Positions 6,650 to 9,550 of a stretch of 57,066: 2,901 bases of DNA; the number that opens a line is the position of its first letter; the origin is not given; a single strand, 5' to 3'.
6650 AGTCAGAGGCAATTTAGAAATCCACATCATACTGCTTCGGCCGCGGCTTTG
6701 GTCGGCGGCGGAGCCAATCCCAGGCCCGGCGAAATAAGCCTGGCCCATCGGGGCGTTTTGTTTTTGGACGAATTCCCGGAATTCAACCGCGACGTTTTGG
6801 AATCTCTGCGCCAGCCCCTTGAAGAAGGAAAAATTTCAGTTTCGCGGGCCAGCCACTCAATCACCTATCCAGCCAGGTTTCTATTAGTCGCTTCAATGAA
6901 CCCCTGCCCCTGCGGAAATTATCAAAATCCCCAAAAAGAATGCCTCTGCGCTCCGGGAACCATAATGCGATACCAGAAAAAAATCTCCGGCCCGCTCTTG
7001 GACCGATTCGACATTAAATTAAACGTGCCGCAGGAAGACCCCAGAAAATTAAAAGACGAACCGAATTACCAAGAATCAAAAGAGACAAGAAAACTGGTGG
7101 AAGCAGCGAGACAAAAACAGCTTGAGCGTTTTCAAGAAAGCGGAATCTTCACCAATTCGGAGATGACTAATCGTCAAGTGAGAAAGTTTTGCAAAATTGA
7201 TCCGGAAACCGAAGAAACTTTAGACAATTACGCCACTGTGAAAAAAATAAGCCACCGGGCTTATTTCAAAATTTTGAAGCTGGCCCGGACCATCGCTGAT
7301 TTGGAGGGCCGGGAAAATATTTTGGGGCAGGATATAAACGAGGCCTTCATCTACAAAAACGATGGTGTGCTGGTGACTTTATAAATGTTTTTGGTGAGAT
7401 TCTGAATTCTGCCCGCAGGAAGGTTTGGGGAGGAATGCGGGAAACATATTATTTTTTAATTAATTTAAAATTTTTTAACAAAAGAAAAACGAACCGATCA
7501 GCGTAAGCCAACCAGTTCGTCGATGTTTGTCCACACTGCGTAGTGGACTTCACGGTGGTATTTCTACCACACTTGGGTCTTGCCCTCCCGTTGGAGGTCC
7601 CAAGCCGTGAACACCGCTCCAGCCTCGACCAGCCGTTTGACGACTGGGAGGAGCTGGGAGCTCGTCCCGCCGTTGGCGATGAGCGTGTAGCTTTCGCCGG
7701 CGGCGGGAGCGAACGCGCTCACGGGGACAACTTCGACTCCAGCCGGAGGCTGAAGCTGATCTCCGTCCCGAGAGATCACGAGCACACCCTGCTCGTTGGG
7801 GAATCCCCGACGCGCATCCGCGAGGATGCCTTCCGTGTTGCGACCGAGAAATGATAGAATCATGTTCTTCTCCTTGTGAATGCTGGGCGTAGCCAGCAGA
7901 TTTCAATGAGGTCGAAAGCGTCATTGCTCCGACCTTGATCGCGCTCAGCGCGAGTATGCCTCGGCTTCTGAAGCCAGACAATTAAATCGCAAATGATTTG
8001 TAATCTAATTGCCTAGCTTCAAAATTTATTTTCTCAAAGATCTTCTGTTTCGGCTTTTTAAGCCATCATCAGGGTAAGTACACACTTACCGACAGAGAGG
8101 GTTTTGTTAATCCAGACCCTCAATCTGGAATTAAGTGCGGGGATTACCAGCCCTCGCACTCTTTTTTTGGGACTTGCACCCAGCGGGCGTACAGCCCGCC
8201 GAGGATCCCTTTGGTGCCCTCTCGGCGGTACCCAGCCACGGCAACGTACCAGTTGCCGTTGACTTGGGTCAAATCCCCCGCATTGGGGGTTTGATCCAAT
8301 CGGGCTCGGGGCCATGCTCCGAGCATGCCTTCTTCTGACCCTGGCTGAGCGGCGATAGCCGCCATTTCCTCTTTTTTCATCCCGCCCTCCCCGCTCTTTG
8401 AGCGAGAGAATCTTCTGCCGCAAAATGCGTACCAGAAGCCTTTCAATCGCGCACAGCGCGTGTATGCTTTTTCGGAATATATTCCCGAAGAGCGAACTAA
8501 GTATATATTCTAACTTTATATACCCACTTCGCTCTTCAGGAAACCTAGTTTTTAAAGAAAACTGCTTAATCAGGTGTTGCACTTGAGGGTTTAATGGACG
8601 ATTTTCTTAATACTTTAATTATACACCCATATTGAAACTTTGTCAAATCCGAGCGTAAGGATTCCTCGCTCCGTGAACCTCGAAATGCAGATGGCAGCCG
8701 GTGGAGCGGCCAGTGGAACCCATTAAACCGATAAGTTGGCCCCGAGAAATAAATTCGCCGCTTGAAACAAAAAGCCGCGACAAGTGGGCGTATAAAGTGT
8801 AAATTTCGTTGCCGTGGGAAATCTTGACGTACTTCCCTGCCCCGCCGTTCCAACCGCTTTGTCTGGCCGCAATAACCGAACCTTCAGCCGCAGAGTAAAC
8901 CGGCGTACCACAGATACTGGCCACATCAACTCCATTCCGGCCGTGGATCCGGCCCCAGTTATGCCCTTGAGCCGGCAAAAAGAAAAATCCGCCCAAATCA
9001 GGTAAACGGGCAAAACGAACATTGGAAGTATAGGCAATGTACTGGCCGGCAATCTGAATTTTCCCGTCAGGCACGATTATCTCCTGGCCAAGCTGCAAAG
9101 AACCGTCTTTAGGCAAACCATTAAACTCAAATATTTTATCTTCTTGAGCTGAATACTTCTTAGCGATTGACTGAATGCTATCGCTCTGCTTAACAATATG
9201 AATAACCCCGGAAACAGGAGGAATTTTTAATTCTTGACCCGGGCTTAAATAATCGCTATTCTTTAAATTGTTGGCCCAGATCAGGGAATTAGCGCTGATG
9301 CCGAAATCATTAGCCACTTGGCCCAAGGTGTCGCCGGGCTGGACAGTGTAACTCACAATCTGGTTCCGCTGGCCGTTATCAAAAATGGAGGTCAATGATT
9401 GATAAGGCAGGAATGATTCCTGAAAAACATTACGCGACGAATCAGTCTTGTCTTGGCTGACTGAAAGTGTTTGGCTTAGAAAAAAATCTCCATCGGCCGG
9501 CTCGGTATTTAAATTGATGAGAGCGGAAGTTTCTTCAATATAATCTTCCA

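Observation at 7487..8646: Tandem pair of compositionally foreign GC-rich mini-genes sharing a conserved structured leader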

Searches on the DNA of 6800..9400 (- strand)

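Call 4: search_rna_families(source=window, start=6800, end=9400, threshold=evalue, max_evalue=10, show_alignments=3)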
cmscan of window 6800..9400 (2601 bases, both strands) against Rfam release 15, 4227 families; matches with E-value up to 10: 8.
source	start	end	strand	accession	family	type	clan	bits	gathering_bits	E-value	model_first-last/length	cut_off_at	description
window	8042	8098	-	RF00008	Hammerhead_3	Gene; ribozyme;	CL00010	37.1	48.5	9.3e-06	1-54/54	no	Hammerhead ribozyme (type III)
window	8476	8549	-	RF03305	mir-3338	Gene; miRNA;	-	26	95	0.031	1-84/84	no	mir-3338 microRNA precursor family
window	8467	8561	-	RF03616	MIR1888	Gene; miRNA;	-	24.8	72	0.086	1-101/101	no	MIR1888 microRNA precursor family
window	8152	8247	-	RF02151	MIMT1_1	Gene; lncRNA;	-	19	45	1.5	1-88/88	no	MER1 repeat containing imprinted transcript 1 conserved region 1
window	8064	8171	+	RF00558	L20_leader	Cis-reg; leader;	-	18.8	58.7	1.9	1-127/127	no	Ribosomal protein L20 leader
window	7901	7932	-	RF01330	CRISPR-DR16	Gene; CRISPR;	-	17.8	35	1.4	6-36/37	no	CRISPR RNA direct repeat element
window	6886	6984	+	RF01627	ceN36-1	Gene; snRNA; snoRNA; HACA-box;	-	17.1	48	8.2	1-130/130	no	Nematode snoRNA ceN36-1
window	7966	8024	-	RF04139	MIR841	Gene; miRNA;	-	15.3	200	9.3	43-170/212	no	MIR841 microRNA precursor family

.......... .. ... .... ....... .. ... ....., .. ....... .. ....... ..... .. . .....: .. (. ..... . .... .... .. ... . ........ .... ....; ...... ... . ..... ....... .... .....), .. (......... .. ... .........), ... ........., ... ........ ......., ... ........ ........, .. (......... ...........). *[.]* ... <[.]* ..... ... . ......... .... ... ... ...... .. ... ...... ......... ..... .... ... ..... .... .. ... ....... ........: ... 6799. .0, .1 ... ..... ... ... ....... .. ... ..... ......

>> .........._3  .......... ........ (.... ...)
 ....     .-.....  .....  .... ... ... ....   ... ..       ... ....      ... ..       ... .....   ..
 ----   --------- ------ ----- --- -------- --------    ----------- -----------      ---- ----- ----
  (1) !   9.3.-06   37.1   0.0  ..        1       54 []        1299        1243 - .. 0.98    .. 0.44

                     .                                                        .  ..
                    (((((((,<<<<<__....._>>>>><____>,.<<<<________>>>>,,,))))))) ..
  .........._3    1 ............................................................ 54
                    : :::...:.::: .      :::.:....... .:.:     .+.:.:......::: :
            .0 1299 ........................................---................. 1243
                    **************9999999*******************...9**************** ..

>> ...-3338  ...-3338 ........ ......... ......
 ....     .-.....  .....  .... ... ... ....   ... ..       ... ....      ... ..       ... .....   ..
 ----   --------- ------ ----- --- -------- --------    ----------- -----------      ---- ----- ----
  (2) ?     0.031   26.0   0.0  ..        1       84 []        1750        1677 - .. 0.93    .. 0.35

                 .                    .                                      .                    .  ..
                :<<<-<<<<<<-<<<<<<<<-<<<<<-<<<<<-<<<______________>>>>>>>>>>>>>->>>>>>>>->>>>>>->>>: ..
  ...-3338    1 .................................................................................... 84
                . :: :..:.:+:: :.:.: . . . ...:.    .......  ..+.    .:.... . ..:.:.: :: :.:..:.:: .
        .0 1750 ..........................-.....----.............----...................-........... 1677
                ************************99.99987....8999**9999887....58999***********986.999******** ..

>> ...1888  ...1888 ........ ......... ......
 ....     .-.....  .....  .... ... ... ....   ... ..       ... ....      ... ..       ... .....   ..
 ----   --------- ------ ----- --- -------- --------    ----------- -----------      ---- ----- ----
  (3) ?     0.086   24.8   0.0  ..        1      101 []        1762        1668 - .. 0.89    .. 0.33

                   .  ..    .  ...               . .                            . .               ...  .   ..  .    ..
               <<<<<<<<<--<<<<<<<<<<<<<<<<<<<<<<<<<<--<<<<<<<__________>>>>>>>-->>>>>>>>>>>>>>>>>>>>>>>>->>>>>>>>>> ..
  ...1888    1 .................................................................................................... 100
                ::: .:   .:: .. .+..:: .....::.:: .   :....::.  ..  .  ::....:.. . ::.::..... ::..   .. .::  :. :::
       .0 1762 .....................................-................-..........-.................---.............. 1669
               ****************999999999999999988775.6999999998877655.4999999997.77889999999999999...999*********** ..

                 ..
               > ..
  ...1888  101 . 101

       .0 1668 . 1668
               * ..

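Call 18: search_rna_families(sources=[L001, L002, L004, L005, L006], threshold=evalue, max_evalue=1)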
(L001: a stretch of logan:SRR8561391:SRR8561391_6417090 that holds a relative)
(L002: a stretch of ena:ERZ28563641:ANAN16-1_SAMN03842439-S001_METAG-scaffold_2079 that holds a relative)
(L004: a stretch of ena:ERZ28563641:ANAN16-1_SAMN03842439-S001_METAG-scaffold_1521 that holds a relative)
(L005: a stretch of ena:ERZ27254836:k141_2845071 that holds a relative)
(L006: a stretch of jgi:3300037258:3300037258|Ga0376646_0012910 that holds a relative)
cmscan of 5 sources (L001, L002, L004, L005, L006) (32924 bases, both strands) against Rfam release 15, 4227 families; matches with E-value up to 1: 2.
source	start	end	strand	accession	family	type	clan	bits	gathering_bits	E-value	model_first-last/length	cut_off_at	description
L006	6805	6878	-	RF00005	tRNA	Gene; tRNA;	CL00001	63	29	1.4e-11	1-71/71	no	tRNA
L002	550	624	-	RF00005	tRNA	Gene; tRNA;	CL00001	60.2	29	8.2e-11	1-71/71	no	tRNA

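Call 40: search_rna_families(sources=[L008, L010, L099, L101, L102, L106, L013, L014, L017, L009, L022], threshold=evalue, max_evalue=1)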
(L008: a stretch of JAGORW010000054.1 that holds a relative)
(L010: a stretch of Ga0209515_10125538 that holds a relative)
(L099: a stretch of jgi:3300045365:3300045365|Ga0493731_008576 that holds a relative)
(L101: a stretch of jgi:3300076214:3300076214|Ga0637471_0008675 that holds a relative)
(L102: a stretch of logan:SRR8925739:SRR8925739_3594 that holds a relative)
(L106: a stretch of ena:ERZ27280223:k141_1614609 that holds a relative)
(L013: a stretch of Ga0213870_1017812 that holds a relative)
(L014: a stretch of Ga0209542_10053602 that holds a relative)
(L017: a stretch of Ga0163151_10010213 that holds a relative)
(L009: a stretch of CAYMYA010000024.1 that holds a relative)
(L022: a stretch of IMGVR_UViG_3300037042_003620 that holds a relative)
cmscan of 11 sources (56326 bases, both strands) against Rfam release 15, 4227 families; matches with E-value up to 1: 12.
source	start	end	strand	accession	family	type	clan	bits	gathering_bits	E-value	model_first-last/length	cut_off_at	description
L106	6842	6912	-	RF00005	tRNA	Gene; tRNA;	CL00001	70.2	29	2.4e-13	1-71/71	no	tRNA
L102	4473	4544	+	RF00005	tRNA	Gene; tRNA;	CL00001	60.4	29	1.2e-10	1-71/71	no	tRNA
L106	1976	2030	+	RF00008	Hammerhead_3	Gene; ribozyme;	CL00010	43.5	48.5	3.2e-06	1-54/54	no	Hammerhead ribozyme (type III)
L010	626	680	+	RF00008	Hammerhead_3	Gene; ribozyme;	CL00010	43.3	48.5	3.6e-06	1-54/54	no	Hammerhead ribozyme (type III)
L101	2055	2141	+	RF00008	Hammerhead_3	Gene; ribozyme;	CL00010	39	48.5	5.7e-05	1-54/54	no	Hammerhead ribozyme (type III)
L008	4604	4658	+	RF00008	Hammerhead_3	Gene; ribozyme;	CL00010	38.5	48.5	7.8e-05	1-54/54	no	Hammerhead ribozyme (type III)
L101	3840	3926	+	RF00008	Hammerhead_3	Gene; ribozyme;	CL00010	33.2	48.5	0.0025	1-54/54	no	Hammerhead ribozyme (type III)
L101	4127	4183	+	RF02362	Yfr10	Gene; sRNA;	-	32.4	43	0.54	1-78/78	no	Cyanobacterial functional RNA 10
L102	1200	1266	+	RF00212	SNORD38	Gene; snRNA; snoRNA; CD-box;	CL00051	30.7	44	0.039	1-70/70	no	Small nucleolar RNA SNORD38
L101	1153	1226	-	RF00512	Leu_leader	Cis-reg; leader;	-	27.5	50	0.14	1-148/148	no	Leucine operon leader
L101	4107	4187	+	RF02621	BSnc120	Gene; sRNA;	-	25.6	114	0.14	1-88/88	no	Brucella sRNA 120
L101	4109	4174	+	RF02377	SurA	Gene; sRNA;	-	22.4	100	0.061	1-279/279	no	SurA sRNA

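Call 78: search_rna_families(source=window, start=8090, end=8150, threshold=evalue, max_evalue=10, show_alignments=3)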
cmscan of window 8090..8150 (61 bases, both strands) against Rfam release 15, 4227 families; matches with E-value up to 10: 0.
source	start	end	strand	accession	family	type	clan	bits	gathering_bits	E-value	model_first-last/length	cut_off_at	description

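Call 93: search_rna_families(sources=[L116, L108, L109, L110, L107, L111], threshold=evalue, max_evalue=0.1)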
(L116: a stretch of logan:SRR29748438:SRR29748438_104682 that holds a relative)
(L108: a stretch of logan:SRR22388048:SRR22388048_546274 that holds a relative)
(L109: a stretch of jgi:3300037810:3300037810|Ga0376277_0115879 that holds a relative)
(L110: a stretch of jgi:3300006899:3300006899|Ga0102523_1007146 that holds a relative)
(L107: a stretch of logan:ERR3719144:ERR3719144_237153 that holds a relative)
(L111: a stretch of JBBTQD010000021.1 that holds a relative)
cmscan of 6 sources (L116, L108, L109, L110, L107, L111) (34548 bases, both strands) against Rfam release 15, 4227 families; matches with E-value up to 0.1: 3.
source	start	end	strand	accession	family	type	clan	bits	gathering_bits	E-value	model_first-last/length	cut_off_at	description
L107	5491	5561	-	RF00005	tRNA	Gene; tRNA;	CL00001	70.2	29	1.5e-13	1-71/71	no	tRNA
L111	16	99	+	RF00005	tRNA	Gene; tRNA;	CL00001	45.8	29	8e-07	1-71/71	no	tRNA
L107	625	679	+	RF00008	Hammerhead_3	Gene; ribozyme;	CL00010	43.5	48.5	1.9e-06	1-54/54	no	Hammerhead ribozyme (type III)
